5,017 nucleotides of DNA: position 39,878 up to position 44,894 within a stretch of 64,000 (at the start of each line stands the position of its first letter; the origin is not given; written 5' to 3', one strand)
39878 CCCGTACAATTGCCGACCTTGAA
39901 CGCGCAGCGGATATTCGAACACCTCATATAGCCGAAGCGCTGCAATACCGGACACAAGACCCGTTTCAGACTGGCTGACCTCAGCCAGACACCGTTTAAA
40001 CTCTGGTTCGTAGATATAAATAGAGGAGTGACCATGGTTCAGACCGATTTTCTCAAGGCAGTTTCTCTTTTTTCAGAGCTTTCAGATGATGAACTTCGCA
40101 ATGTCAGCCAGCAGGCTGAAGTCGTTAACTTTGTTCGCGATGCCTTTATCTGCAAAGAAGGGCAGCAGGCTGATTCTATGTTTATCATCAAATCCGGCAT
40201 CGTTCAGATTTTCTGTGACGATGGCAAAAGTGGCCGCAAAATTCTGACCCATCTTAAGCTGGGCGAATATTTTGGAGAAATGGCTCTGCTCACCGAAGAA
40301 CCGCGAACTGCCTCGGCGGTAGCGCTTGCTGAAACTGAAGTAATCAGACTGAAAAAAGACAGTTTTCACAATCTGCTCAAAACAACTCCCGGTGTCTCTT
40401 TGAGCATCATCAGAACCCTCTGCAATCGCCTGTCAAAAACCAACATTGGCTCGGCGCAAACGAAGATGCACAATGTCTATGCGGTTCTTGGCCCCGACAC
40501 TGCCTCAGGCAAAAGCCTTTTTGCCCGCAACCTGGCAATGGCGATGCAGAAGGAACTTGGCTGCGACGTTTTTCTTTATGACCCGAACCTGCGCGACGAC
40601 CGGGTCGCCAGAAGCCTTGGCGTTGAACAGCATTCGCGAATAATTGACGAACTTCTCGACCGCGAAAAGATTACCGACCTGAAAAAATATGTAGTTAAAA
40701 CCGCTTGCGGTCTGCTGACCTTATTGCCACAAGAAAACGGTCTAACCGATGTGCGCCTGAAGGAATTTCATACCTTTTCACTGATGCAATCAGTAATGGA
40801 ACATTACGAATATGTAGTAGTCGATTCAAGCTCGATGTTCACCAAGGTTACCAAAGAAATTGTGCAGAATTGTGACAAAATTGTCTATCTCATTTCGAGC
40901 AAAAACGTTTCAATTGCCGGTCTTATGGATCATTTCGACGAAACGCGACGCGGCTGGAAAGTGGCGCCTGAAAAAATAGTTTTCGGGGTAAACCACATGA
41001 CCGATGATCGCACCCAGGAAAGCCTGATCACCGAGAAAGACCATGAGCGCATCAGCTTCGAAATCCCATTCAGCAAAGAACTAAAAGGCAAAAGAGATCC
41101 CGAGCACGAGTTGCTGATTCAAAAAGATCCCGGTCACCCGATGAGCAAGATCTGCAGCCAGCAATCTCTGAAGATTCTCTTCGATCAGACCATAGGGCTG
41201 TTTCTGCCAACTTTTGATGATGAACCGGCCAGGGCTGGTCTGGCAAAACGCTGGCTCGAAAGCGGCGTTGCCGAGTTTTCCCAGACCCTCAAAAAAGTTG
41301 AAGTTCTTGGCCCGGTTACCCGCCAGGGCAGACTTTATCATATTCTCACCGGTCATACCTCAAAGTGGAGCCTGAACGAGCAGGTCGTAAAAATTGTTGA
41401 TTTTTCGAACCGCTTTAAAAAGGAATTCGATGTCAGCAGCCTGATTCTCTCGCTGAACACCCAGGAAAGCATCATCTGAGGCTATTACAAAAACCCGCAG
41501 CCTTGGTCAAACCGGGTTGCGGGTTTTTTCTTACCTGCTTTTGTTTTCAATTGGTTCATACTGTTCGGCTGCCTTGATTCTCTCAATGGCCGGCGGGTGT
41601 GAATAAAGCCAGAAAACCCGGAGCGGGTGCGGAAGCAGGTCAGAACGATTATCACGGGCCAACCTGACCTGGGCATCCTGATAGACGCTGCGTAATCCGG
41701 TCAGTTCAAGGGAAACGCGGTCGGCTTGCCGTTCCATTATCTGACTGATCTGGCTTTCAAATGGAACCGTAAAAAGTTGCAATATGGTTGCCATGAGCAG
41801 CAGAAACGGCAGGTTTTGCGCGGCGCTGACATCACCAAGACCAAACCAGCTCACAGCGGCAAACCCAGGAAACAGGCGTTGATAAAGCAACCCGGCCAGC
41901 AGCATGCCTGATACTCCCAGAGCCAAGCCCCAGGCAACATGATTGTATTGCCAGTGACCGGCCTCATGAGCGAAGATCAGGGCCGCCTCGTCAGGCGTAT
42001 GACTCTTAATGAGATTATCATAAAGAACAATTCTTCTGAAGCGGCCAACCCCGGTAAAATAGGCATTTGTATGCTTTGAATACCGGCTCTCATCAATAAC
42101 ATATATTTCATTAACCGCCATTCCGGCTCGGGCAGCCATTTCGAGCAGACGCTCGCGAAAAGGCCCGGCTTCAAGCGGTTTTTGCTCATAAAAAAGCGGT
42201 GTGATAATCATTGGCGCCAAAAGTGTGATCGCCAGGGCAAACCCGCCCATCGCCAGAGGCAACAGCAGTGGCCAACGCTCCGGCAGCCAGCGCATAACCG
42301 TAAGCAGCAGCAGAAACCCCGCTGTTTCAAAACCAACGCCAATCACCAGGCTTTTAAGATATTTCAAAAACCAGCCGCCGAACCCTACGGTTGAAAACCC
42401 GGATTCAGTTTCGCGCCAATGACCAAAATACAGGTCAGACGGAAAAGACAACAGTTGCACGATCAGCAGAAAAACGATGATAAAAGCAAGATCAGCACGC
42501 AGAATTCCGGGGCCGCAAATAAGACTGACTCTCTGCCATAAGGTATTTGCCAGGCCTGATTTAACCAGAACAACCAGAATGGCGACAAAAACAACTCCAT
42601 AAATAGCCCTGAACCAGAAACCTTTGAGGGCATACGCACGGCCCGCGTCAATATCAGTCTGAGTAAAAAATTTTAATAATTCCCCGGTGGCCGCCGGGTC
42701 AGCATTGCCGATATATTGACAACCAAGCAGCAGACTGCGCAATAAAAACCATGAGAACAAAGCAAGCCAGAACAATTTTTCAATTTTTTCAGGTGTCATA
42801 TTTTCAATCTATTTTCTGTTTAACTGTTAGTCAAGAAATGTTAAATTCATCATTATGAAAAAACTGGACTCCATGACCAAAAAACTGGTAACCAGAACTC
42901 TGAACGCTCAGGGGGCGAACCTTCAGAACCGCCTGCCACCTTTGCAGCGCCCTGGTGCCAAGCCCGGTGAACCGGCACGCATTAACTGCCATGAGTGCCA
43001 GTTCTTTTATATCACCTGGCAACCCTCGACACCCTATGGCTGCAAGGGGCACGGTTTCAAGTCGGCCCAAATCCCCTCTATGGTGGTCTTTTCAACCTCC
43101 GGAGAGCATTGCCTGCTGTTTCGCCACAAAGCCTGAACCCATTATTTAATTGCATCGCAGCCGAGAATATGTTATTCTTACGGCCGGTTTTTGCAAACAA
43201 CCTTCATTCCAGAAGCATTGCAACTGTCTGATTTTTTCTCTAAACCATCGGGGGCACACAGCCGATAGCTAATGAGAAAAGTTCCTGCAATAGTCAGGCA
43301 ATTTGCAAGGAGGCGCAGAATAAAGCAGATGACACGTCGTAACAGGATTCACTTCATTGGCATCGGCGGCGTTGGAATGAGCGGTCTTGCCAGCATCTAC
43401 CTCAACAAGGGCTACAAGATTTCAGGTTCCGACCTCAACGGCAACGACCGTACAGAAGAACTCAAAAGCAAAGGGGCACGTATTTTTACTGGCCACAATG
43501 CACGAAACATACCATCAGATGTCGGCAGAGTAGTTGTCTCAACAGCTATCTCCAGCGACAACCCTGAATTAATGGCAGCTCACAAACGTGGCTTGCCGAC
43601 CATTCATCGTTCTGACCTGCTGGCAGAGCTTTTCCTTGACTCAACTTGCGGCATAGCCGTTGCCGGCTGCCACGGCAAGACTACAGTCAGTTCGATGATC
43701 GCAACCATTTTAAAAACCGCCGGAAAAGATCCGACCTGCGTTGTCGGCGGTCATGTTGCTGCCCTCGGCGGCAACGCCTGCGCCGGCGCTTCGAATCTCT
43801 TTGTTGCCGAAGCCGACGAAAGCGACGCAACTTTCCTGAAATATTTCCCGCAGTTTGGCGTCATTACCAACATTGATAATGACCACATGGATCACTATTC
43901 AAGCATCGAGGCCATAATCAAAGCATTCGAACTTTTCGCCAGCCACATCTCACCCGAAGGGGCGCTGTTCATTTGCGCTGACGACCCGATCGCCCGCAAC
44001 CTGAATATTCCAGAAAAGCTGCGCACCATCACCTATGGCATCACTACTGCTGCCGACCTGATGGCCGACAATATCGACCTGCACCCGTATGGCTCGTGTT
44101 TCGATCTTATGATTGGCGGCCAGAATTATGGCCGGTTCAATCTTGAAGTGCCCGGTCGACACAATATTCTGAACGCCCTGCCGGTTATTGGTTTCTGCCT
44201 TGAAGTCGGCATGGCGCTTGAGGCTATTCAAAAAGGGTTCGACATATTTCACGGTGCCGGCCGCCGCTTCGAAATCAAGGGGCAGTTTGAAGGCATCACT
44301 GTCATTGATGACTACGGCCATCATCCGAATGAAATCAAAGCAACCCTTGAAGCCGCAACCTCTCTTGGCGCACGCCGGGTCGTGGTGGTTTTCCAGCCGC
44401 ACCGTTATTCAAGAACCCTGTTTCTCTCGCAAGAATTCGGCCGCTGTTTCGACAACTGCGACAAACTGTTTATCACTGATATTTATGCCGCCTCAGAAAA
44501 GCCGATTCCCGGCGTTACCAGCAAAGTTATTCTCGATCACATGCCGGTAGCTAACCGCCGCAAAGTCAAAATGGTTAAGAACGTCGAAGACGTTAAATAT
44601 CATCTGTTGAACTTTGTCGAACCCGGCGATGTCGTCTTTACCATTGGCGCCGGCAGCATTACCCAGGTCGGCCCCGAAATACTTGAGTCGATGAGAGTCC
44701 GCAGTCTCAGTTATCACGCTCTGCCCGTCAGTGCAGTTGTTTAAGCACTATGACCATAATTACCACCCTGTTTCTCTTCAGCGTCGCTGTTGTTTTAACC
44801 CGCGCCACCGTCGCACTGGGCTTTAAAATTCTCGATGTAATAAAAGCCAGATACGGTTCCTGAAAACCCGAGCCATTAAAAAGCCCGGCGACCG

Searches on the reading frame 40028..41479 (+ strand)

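Call 71: search_protein_families(library=pfam, proteins=[window:40028-41479:+], max_evalue=0.00001)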
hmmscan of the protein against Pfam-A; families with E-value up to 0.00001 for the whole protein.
window:40028-41479:+ (483 aa): 1 family
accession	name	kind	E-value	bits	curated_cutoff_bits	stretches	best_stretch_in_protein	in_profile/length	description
PF00027.35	cNMP_binding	-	1.1e-23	83.4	27.5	1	33-119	2-88/89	Cyclic nucleotide-binding domain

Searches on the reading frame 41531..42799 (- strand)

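Call 71: search_protein_families(library=pfam, proteins=[window:41531-42799:-], max_evalue=0.00001)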
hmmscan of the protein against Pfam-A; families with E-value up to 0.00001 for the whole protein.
window:41531-42799:- (422 aa): 2 families
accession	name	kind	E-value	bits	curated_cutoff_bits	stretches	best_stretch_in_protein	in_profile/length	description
PF01435.24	Peptidase_M48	-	2.3e-26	93.2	20.3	1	212-413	5-184/186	Peptidase family M48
PF16491.10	Peptidase_M48_N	-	2.5e-17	63.7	27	1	40-204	14-178/179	CAAX prenyl protease N-terminal, five membrane helices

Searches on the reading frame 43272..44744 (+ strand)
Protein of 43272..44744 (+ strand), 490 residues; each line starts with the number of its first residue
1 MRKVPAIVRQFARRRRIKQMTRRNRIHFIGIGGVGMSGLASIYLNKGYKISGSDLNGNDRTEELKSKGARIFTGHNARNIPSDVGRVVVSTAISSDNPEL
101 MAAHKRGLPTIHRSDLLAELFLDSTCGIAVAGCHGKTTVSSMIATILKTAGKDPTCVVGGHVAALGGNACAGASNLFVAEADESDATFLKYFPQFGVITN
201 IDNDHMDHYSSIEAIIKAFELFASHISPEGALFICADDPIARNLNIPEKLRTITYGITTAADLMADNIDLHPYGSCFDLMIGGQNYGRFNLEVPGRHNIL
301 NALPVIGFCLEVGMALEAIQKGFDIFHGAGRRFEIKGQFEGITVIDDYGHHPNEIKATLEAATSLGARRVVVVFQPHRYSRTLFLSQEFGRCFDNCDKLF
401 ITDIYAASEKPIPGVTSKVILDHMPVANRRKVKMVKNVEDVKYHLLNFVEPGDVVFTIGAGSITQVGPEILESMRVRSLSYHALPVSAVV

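Call 71: search_protein_families(library=pfam, proteins=[window:43272-44744:+], max_evalue=0.00001)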
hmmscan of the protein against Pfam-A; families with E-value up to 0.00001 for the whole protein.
window:43272-44744:+ (490 aa): 3 families
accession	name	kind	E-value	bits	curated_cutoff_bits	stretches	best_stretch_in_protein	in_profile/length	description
PF01225.30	Mur_ligase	-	7.6e-28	97.2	21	1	25-121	1-91/95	Mur ligase family, catalytic domain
PF08245.18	Mur_ligase_M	-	7.8e-28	98.2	24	1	130-307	1-198/200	Mur ligase middle domain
PF02875.26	Mur_ligase_C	-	4.1e-21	76.6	28.4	1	331-461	1-127/127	Mur ligase, glutamate ligase domain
